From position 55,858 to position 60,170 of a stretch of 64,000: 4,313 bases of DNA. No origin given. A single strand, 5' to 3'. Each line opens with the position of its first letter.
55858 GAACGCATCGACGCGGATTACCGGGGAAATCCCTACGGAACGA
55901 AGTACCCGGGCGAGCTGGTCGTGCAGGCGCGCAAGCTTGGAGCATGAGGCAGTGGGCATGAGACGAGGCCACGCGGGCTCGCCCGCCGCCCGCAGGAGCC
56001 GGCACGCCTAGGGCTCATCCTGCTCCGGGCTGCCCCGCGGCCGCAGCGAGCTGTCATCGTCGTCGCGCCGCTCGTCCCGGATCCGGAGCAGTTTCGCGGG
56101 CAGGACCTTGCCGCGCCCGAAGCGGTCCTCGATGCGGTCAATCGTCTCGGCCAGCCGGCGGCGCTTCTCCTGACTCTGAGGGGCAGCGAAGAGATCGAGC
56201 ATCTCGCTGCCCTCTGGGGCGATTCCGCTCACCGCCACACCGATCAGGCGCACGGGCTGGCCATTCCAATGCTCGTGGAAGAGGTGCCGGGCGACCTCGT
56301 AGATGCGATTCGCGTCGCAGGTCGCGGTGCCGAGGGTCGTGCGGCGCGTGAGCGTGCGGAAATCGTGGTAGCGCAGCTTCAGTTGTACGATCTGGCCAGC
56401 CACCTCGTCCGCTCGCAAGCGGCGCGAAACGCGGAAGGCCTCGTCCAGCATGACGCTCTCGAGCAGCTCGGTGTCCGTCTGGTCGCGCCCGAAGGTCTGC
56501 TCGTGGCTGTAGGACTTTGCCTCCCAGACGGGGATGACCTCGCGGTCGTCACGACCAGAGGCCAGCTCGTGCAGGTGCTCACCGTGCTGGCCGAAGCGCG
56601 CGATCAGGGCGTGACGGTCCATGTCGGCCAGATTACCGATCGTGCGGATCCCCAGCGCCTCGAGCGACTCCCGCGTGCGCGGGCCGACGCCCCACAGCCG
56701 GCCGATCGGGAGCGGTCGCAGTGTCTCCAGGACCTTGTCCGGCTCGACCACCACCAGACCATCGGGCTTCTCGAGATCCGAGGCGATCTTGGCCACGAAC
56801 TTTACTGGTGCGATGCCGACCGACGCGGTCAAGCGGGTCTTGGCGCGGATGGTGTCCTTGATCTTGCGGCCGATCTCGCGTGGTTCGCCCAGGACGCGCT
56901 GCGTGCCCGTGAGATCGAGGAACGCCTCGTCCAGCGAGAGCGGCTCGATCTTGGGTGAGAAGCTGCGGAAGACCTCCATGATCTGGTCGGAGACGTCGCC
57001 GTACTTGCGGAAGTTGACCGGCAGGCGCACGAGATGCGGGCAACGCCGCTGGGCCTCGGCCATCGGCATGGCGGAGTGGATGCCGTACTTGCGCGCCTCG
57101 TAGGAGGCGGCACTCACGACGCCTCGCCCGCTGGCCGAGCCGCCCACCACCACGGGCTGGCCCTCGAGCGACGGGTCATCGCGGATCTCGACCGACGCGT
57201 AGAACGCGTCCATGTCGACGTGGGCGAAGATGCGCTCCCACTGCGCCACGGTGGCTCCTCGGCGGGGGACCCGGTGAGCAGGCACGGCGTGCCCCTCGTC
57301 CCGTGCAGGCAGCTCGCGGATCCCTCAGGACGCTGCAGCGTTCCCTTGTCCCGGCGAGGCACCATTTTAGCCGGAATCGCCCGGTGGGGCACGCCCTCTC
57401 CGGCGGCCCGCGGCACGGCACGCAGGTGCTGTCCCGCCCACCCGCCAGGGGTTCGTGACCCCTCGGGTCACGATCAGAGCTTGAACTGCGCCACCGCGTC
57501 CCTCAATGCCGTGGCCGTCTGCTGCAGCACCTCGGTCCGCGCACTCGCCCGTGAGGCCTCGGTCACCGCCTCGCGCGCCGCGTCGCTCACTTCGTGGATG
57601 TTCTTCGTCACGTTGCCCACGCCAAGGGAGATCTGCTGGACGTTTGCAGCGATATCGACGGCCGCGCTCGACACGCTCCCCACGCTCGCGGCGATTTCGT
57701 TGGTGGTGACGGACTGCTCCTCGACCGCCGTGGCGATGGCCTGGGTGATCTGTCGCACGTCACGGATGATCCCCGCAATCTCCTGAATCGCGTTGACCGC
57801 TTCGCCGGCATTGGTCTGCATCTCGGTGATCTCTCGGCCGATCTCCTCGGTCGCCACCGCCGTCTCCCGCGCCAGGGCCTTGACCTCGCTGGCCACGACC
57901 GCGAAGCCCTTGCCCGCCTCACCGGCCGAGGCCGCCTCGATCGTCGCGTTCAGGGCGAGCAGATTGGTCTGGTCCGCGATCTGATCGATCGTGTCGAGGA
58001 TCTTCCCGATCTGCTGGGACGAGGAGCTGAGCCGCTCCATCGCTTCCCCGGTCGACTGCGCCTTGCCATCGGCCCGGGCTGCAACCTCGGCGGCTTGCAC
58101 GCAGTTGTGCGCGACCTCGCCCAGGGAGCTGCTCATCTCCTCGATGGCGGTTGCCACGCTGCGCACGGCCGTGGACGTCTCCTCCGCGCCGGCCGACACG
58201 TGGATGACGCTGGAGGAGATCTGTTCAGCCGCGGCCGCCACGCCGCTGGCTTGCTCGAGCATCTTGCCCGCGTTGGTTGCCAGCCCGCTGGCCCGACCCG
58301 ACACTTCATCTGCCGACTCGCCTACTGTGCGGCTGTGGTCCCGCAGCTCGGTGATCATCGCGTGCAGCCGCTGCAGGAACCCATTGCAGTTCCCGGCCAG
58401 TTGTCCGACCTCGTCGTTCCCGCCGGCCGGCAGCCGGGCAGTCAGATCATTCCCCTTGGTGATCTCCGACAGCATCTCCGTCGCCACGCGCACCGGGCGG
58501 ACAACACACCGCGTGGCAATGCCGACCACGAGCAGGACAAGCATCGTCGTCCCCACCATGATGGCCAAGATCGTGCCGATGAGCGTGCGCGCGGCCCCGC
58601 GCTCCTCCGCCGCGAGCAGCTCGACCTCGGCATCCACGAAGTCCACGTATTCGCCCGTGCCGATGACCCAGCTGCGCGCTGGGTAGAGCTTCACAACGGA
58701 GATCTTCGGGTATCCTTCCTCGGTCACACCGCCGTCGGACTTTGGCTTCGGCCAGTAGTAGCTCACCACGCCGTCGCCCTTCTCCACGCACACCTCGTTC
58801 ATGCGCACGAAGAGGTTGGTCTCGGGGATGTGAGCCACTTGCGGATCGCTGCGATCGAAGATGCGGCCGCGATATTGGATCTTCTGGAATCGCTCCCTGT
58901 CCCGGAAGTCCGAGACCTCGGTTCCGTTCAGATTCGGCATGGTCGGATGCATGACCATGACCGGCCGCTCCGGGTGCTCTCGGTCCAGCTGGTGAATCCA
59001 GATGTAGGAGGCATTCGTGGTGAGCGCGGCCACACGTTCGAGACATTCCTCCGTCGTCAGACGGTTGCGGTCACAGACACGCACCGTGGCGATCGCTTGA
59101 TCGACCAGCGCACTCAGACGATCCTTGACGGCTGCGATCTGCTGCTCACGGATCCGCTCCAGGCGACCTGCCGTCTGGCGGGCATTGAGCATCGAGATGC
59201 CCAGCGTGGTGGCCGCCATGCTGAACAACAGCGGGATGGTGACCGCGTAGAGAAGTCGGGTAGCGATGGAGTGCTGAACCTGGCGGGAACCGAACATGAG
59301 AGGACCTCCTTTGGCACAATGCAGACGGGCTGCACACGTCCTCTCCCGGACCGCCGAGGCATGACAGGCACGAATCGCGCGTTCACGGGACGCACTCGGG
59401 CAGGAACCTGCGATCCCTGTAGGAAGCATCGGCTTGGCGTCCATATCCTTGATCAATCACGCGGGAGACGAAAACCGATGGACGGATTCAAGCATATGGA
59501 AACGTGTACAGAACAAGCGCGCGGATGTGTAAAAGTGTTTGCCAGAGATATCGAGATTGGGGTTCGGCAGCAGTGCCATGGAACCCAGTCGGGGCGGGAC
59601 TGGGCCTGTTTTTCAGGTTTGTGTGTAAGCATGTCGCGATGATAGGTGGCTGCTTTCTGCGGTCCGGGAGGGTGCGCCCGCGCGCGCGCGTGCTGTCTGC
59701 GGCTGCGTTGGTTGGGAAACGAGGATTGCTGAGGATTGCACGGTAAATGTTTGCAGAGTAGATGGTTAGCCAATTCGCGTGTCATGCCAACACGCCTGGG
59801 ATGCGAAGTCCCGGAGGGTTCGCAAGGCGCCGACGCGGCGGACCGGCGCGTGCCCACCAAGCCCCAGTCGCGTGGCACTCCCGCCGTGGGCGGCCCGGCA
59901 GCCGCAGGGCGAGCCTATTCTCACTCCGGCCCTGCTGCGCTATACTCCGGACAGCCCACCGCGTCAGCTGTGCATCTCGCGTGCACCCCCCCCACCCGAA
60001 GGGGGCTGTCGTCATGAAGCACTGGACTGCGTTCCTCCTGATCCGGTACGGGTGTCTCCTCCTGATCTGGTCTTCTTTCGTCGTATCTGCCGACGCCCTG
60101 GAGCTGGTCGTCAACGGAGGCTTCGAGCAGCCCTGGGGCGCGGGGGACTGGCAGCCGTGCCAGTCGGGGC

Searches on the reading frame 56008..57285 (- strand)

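Call 25: search_protein_families(library=pfam, proteins=[window:56008-57285:-], max_evalue=0.001)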
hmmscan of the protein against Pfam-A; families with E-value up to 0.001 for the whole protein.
window:56008-57285:- (425 aa): 4 families
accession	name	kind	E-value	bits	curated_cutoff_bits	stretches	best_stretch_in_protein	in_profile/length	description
PF00817.25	IMS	-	5e-53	179.4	23.2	1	23-170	1-148/148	impB/mucB/samB family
PF11799.13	IMS_C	-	4.9e-30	104.6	20.7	1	257-365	2-109/109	impB/mucB/samB family C-terminal domain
PF11798.14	IMS_HHH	-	1.5e-07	31.7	24.4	1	182-213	1-32/32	IMS family HHH motif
PF21999.2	IMS_HHH_1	-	7e-05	23.6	27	1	197-246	3-53/53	DNA polymerase-iota, thumb domain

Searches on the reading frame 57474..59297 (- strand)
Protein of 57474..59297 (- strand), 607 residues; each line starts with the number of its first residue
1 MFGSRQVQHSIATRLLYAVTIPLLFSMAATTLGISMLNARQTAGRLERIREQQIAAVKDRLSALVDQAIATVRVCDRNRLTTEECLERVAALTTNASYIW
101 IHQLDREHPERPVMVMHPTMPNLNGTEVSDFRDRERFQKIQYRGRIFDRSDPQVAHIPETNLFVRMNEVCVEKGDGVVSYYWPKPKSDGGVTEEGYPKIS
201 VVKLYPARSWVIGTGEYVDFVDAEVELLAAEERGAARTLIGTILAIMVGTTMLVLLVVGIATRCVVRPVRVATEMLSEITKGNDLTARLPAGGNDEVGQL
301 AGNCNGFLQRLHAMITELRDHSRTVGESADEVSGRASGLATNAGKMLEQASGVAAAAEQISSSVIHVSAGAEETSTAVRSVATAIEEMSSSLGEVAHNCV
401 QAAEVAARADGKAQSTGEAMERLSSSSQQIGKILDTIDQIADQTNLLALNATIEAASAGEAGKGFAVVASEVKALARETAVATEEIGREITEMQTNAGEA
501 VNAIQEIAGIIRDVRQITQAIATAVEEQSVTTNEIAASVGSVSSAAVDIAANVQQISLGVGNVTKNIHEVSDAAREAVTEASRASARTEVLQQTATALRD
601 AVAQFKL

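Call 23: search_protein_families(library=pfam, proteins=[window:57474-59297:-], max_evalue=0.01)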
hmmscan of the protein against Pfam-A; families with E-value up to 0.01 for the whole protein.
window:57474-59297:- (607 aa): 5 families
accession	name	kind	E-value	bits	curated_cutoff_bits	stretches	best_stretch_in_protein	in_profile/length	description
PF00015.26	MCPsignal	-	2.1e-37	129.1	34.6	2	400-571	5-169/172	Methyl-accepting chemotaxis protein (MCP) signalling domain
PF08269.17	dCache_2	-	1.1e-18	67.9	26.5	1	48-226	37-191/298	Cache domain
PF17200.10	sCache_2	-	3.3e-10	40.5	25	1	168-226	97-150/155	Single Cache domain 2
PF00672.30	HAMP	-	6e-09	36.5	25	1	265-313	6-53/53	HAMP domain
PF07889.17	DUF1664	-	0.0061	17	34.6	0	329-397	54-122/124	Protein of unknown function (DUF1664)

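Call 56: find_homologous_proteins(query=window:57474-59297:-, max_evalue=1e-30)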
Query window:57474-59297:- (607 aa): 5452 proteins with E <= 1e-30 among 8000 candidates; the best 120 are listed.
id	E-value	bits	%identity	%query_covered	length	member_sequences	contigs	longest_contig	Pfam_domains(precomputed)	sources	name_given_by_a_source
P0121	0.0e+0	1274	100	100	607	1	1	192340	PF00015.27,PF00672.31,PF08269.18,PF17200.11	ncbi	-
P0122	2.7e-215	734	60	99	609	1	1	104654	PF00015.27,PF00672.31,PF08269.18,PF17200.11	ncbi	-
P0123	3.3e-208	711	58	99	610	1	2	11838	PF00015.27,PF00672.31,PF08269.18,PF17200.11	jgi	jgi:methyl-accepting chemotaxis protein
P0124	4.4e-204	697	58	99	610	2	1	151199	PF00015.27,PF00672.31,PF08269.18,PF05478.17,PF17200.11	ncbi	-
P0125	4.5e-197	674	57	98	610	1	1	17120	PF00015.27,PF00672.31,PF08269.18,PF05478.17,PF17200.11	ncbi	-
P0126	4.5e-174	598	50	100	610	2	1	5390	PF00015.27,PF00672.31,PF08269.18,PF17200.11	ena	-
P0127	3.9e-167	575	50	98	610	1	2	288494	PF00015.27,PF00672.31,PF08269.18,PF17200.11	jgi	jgi:methyl-accepting chemotaxis protein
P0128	5.4e-160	552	46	100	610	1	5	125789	PF00015.27,PF00672.31,PF06103.17,PF08269.18,PF17200.11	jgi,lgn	jgi:methyl-accepting chemotaxis protein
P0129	1.6e-133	465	43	99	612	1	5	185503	PF00015.27,PF00672.31,PF08269.18,PF17200.11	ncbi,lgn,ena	-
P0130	3.7e-132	460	41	93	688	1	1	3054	PF00015.27,PF00672.31,PF06103.17,PF08269.18,PF04108.18,PF17200.11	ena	-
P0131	5.9e-132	459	41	93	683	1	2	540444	PF00015.27,PF00672.31,PF06103.17,PF08269.18,PF04108.18,PF17200.11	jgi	jgi:methyl-accepting chemotaxis protein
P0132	2.8e-131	457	40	100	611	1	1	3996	PF00015.27,PF00672.31,PF08269.18,PF17200.11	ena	-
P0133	7.6e-131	456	40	94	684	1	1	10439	PF00015.27,PF00672.31,PF08269.18,PF17200.11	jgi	jgi:methyl-accepting chemotaxis protein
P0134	1.3e-124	435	41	95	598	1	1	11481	PF00015.27,PF00672.31,PF08269.18,PF17200.11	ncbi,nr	ncbi:MAG: methyl-accepting chemotaxis protein, partial [Spartobacteria bacterium]|nr:methyl-acceptin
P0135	7.4e-107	377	41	84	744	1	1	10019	PF00015.27,PF00672.31,PF17201.11,PF08269.18,PF17200.11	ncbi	-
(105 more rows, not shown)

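Call 57: find_encoding_contigs(protein=P0122, flank=10000, max_places=3)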
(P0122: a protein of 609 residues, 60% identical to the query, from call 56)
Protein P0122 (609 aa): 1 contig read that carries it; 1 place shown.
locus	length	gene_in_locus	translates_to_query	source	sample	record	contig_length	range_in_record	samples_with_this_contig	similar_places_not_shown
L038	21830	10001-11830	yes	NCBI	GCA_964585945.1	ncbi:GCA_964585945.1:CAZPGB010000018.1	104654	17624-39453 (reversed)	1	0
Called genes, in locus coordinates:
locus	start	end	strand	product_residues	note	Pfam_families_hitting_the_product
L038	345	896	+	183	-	PF16694:Cytochrome_P460 (weak)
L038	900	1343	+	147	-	PF00005:ABC_tran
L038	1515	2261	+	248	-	PF01988:VIT1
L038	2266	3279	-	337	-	PF00044:Gp_dh_N, PF02800:Gp_dh_C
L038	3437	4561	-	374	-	PF01168:Ala_racemase_N, PF14031:D-ser_dehydrat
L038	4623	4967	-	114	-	-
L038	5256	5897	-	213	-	PF00081:Sod_Fe_N, PF02777:Sod_Fe_C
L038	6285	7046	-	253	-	-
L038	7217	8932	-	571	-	PF03553:Na_H_antiporter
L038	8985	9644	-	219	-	PF04367:DUF502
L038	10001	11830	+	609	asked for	PF08269:dCache_2, PF17200:sCache_2, PF00672:HAMP, PF00015:MCPsignal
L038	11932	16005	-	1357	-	PF17957:Big_7 (faint), PF00041:fn3 (faint), PF10342:Kre9_KNH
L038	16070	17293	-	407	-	-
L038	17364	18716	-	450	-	PF14559:TPR_19 (faint), PF13176:TPR_7 (faint)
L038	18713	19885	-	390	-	-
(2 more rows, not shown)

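Call 58: find_encoding_contigs(protein=P0124, flank=10000, max_places=3)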
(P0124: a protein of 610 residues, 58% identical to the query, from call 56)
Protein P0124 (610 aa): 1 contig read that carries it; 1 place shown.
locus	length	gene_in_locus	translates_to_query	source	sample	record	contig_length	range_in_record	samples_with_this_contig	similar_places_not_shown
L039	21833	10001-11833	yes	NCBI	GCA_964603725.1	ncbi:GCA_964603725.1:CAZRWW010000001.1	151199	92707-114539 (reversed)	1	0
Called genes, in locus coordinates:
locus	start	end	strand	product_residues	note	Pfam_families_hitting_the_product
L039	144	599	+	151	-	PF09719:C_GCAxxG_C_C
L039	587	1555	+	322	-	PF01370:Epimerase, PF13460:NAD_binding_10 (faint), PF16363:GDP_Man_Dehyd (faint), PF08338:DUF1731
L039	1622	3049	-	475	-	PF00171:Aldedh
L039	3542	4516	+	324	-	-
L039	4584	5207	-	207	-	-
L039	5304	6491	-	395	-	PF01168:Ala_racemase_N, PF14031:D-ser_dehydrat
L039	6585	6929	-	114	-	-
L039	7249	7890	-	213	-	PF00081:Sod_Fe_N, PF02777:Sod_Fe_C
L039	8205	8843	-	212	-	PF04367:DUF502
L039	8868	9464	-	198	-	PF03803:Scramblase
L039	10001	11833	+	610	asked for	PF08269:dCache_2, PF17200:sCache_2 (weak), PF05478:Prominin (weak), PF00672:HAMP, PF00015:MCPsignal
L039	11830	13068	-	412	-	PF00557:Peptidase_M24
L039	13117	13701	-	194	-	PF02525:Flavodoxin_2, PF03358:FMN_red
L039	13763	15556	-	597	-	PF03600:CitMHS, PF02080:TrkA_C, PF00939:Na_sulph_symp, PF03600:CitMHS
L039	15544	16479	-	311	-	PF01170:UPF0020 (faint), PF01555:N6_N4_Mtase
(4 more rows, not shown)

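Call 59: find_encoding_contigs(protein=P0123, flank=10000, max_places=3)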
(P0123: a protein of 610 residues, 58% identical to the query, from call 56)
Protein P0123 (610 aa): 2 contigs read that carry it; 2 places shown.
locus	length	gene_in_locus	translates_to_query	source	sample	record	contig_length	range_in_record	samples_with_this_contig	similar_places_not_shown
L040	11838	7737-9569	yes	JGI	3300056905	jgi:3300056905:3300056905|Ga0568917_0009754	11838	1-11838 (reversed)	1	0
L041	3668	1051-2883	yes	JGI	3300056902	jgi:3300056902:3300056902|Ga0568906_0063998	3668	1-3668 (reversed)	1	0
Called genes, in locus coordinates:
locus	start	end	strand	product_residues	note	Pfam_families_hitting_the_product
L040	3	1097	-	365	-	?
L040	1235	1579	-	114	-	-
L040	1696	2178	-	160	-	PF00583:Acetyltransf_1, PF13673:Acetyltransf_10 (weak), PF13508:Acetyltransf_7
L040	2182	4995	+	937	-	-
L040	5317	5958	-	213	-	PF00081:Sod_Fe_N, PF02777:Sod_Fe_C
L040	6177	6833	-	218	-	PF04367:DUF502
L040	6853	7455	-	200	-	PF03803:Scramblase, PF04525:LOR (weak)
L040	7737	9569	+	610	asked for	PF08269:dCache_2, PF17200:sCache_2, PF00672:HAMP, PF00015:MCPsignal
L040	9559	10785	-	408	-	PF00557:Peptidase_M24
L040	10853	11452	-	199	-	PF02525:Flavodoxin_2, PF03358:FMN_red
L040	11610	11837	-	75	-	?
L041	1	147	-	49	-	?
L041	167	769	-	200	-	PF03803:Scramblase, PF04525:LOR (weak)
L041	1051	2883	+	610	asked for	PF08269:dCache_2, PF17200:sCache_2, PF00672:HAMP, PF00015:MCPsignal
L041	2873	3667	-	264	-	?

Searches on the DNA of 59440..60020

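Call 43: search_rna_families(source=window, start=59440, end=60020, threshold=evalue, max_evalue=10, show_alignments=3)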
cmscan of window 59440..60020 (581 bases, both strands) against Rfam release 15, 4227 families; matches with E-value up to 10: 2.
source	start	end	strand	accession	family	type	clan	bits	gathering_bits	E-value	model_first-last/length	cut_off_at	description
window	59983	60009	-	RF00502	TCV_Pr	Cis-reg;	-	15.8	40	3.2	1-34/34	no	Turnip crinkle virus (TCV) core promoter hairpin (Pr)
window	59756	59808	+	RF01905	HOTAIR_2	Gene; lncRNA;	-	10.4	60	9.5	1-69/69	no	HOTAIR conserved region 2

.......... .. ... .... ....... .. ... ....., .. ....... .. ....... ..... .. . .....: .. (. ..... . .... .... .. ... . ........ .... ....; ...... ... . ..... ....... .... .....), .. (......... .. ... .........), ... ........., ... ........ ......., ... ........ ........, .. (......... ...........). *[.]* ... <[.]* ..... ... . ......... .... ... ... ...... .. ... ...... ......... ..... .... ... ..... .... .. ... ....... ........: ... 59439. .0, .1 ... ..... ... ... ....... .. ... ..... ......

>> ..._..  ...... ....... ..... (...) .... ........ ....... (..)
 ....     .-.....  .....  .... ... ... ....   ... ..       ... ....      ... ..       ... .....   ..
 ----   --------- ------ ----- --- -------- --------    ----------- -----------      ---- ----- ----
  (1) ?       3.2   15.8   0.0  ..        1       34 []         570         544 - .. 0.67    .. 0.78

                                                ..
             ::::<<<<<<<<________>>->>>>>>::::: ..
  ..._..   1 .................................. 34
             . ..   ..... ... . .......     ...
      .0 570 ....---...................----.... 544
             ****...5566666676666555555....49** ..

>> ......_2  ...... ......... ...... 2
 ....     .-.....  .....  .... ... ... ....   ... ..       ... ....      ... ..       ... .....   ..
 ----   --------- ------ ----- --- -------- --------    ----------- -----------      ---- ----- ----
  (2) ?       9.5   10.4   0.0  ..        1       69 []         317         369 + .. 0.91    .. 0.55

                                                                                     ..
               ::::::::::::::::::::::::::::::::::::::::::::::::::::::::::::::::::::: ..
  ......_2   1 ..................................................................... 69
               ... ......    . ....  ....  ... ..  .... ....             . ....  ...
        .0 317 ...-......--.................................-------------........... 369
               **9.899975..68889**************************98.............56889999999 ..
